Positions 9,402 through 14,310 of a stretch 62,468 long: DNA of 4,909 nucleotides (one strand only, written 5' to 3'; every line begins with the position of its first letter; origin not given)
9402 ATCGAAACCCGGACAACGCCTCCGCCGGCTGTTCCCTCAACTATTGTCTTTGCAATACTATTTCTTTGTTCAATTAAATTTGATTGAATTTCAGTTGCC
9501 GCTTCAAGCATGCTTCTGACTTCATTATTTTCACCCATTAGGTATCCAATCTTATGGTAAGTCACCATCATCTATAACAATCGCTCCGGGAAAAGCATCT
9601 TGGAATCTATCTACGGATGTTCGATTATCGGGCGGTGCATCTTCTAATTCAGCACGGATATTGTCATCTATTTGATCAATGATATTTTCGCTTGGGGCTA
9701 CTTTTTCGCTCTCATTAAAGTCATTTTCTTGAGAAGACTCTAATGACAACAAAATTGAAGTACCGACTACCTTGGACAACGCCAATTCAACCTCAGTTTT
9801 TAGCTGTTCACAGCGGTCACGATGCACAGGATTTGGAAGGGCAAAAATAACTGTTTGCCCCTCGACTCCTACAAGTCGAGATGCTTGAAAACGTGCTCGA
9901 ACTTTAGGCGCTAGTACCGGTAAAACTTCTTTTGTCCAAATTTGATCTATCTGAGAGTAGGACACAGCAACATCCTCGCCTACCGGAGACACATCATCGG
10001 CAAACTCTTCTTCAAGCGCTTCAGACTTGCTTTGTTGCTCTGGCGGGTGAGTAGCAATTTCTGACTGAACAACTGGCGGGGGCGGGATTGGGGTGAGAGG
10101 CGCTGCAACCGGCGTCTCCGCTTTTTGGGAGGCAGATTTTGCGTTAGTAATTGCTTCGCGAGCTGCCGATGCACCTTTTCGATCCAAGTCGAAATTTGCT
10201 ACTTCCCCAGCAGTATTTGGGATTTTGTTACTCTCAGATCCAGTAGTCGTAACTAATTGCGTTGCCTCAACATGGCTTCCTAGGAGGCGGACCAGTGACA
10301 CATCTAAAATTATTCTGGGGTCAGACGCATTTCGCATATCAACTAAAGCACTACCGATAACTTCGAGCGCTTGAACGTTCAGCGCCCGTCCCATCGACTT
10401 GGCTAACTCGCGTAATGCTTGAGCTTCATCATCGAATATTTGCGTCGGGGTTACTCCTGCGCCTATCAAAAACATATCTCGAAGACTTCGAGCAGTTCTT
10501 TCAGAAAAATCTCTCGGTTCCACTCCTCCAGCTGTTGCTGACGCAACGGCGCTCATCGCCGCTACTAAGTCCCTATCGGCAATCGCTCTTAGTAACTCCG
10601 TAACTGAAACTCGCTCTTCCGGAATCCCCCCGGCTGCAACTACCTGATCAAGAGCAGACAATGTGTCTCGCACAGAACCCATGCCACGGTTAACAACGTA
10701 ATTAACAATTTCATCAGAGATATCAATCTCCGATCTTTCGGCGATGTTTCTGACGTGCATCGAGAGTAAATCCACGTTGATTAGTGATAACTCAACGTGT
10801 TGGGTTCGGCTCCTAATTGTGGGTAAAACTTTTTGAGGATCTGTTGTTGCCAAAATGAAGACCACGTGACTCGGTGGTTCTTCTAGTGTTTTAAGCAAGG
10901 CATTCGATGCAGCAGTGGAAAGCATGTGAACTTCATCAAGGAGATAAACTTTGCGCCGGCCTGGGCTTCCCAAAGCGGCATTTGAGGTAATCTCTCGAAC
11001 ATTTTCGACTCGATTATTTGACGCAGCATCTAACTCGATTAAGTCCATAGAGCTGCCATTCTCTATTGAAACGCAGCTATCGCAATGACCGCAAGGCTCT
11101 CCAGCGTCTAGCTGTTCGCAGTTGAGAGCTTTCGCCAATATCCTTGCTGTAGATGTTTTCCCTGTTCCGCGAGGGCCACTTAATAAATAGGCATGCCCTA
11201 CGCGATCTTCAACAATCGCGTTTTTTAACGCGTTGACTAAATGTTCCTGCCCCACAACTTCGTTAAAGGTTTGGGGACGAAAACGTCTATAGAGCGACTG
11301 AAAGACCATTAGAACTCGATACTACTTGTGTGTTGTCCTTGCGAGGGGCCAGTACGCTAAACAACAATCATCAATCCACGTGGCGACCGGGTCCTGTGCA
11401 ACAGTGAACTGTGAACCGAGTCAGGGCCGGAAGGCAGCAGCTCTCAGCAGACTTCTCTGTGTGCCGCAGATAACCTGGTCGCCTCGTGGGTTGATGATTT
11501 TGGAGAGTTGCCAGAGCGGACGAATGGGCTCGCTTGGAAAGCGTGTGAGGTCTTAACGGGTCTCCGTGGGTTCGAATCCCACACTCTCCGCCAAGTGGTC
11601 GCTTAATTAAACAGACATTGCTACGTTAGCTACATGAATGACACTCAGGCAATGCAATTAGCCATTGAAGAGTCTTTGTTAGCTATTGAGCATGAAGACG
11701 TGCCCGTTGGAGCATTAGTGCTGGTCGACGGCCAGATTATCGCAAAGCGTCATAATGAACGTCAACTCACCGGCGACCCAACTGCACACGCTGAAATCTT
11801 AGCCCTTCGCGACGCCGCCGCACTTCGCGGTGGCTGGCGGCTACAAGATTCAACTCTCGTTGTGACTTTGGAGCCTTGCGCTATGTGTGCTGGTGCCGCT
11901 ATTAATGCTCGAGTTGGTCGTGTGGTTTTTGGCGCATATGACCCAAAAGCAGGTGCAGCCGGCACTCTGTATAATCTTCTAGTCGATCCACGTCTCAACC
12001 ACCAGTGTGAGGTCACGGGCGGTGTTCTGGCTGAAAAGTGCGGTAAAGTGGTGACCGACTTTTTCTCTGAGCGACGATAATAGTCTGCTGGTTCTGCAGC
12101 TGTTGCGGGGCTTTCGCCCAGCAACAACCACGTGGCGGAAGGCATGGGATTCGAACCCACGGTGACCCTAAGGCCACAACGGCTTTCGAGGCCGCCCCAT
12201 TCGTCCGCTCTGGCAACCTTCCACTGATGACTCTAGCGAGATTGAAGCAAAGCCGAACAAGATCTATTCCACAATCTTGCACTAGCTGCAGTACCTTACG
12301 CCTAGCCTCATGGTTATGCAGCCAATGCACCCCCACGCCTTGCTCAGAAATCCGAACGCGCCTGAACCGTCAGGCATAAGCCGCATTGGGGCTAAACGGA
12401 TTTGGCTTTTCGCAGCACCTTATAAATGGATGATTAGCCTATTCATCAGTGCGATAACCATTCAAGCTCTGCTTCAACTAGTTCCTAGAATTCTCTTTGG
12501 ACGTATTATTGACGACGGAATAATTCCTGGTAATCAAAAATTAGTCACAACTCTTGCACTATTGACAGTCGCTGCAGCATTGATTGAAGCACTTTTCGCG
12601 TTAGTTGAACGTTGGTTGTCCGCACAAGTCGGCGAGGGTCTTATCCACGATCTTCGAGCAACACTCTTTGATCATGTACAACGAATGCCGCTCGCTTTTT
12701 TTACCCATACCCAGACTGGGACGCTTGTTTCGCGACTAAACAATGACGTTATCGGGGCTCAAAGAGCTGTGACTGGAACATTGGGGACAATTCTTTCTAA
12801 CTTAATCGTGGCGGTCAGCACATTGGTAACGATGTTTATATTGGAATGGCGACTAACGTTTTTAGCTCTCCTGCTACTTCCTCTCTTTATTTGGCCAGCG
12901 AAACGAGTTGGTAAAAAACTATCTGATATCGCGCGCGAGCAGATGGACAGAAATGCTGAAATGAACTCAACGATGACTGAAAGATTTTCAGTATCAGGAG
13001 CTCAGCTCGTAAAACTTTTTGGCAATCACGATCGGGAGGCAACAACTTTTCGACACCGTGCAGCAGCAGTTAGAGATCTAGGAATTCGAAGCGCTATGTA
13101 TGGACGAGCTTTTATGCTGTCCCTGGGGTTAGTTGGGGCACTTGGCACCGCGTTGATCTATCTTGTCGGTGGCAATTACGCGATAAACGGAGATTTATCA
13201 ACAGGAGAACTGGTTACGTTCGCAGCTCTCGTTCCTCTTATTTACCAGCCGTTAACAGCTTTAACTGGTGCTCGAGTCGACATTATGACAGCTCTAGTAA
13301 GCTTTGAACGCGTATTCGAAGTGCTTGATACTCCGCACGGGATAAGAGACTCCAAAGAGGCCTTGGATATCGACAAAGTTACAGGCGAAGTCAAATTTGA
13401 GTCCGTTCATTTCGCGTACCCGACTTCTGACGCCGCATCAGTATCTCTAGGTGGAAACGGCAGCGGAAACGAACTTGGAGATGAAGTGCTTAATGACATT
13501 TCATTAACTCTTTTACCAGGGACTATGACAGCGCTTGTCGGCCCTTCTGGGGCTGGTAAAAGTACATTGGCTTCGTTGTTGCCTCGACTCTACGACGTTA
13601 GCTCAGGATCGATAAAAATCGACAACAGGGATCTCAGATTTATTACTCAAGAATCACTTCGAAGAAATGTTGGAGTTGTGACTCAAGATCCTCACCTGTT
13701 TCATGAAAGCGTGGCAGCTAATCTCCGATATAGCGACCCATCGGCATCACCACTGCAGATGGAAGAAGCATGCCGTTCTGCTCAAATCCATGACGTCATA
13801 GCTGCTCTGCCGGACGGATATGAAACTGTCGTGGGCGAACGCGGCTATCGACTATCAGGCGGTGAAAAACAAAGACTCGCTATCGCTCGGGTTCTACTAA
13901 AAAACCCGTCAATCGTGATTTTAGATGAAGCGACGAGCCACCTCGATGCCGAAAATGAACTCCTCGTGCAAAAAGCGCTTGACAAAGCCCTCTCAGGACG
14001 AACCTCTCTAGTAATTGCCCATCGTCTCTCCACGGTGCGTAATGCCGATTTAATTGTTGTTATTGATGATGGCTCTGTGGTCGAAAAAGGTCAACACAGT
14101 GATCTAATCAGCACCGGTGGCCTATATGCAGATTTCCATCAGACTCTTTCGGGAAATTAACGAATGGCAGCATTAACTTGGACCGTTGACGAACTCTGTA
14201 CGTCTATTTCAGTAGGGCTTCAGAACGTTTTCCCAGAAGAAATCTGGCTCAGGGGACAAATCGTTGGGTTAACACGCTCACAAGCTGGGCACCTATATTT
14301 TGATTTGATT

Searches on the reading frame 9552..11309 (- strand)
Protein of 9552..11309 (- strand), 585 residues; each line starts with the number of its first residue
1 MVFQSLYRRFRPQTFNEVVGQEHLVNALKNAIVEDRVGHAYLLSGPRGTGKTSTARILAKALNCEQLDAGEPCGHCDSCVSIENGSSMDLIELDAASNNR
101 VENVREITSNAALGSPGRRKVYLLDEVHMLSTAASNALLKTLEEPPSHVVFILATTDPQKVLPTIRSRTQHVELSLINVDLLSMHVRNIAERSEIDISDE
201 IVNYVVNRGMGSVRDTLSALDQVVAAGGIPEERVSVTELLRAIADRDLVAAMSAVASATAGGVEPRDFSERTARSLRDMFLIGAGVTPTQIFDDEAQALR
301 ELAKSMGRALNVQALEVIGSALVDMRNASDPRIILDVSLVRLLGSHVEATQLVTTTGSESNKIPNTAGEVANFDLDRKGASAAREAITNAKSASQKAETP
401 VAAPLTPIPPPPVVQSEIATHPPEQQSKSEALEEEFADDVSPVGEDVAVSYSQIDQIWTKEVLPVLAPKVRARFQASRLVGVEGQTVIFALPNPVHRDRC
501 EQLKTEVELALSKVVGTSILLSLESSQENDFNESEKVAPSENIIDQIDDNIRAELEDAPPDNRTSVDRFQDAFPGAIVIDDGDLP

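Call 71: search_protein_families(library=pfam, proteins=[window:9552-11309:-], max_evalue=0.00001)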
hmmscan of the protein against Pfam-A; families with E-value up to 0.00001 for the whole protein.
window:9552-11309:- (585 aa): 7 families
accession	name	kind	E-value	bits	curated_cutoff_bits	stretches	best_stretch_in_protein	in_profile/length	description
PF13177.12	DNA_pol3_delta2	-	2.5e-45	154.8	27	1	20-175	1-158/161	DNA polymerase III, delta subunit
PF00004.35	AAA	-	6e-15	56.3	21.2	1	41-171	1-125/131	ATPase family associated with various cellular activities (AAA)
PF13191.12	AAA_16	-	7.5e-09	36.7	32.6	1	18-150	2-165/167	AAA ATPase domain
PF05496.18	RuvB_N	-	4.4e-07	30.2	27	0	11-65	2-60/159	Holliday junction DNA helicase RuvB P-loop domain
PF12169.13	DNA_pol3_gamma3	-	8.1e-07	29.3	24.4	1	233-344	15-129/143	DNA polymerase III subunits gamma and tau domain III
PF13401.12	AAA_22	-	4.3e-06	27.5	27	0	41-155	8-122/130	AAA domain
PF07728.20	AAA_5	-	9.3e-06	26.1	22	0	42-145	3-93/139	AAA domain (dynein-related subfamily)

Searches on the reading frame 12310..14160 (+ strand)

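Call 72: search_protein_families(library=pfam, proteins=[window:12310-14160:+], max_evalue=0.00001)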
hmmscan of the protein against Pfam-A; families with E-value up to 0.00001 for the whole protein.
window:12310-14160:+ (616 aa): 3 families
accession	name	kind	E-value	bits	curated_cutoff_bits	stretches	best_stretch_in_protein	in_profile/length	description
PF00664.28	ABC_membrane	-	1.4e-45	156.6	28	1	45-314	4-273/274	ABC transporter transmembrane region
PF00005.33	ABC_tran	-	3.9e-35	121.9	25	1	394-543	1-137/137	ABC transporter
PF02463.25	SMC_N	-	5.7e-07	29.6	40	0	475-584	135-210/220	RecF/RecN/SMC N terminal domain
